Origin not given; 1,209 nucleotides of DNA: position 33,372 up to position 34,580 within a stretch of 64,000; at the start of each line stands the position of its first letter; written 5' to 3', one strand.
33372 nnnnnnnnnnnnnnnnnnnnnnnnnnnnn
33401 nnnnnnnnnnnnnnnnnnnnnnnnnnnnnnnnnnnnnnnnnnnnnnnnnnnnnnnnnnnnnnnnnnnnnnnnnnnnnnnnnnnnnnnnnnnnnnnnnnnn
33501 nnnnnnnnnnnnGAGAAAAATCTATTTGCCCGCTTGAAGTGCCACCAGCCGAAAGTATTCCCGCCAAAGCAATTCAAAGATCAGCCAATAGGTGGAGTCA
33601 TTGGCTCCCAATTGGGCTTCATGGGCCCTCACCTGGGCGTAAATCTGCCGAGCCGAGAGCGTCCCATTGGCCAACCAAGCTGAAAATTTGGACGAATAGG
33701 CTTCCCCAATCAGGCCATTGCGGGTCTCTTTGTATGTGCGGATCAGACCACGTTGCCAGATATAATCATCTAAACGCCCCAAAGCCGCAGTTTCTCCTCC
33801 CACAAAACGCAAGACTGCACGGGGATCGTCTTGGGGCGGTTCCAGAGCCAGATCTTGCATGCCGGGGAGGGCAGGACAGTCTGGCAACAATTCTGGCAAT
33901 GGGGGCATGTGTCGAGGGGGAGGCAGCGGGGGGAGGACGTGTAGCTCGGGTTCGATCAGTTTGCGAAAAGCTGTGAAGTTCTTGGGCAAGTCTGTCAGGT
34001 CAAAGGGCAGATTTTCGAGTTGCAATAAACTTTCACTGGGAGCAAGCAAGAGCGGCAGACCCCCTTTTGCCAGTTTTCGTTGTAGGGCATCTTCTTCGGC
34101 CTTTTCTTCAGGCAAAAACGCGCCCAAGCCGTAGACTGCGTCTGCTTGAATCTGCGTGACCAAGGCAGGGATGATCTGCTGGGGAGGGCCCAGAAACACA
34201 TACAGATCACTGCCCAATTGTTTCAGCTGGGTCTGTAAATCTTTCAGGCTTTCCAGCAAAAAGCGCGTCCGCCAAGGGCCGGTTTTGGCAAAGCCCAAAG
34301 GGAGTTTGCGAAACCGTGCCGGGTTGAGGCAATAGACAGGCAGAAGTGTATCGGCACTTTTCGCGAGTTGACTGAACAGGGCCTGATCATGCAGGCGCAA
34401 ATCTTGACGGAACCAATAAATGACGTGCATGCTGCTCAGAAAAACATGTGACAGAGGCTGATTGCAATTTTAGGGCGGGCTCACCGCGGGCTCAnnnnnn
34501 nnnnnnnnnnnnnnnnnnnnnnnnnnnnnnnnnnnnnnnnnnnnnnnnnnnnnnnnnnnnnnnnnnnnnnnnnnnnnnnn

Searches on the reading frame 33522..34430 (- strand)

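Call 39: search_protein_families(library=pfam, proteins=[window:33522-34430:-], max_evalue=0.00001)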
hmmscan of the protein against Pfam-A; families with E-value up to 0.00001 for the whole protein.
window:33522-34430:- (302 aa): 1 family
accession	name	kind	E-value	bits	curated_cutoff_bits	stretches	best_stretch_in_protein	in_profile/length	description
PF00875.24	DNA_photolyase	-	2.6e-35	122.2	26.6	1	3-172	1-163/164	DNA photolyase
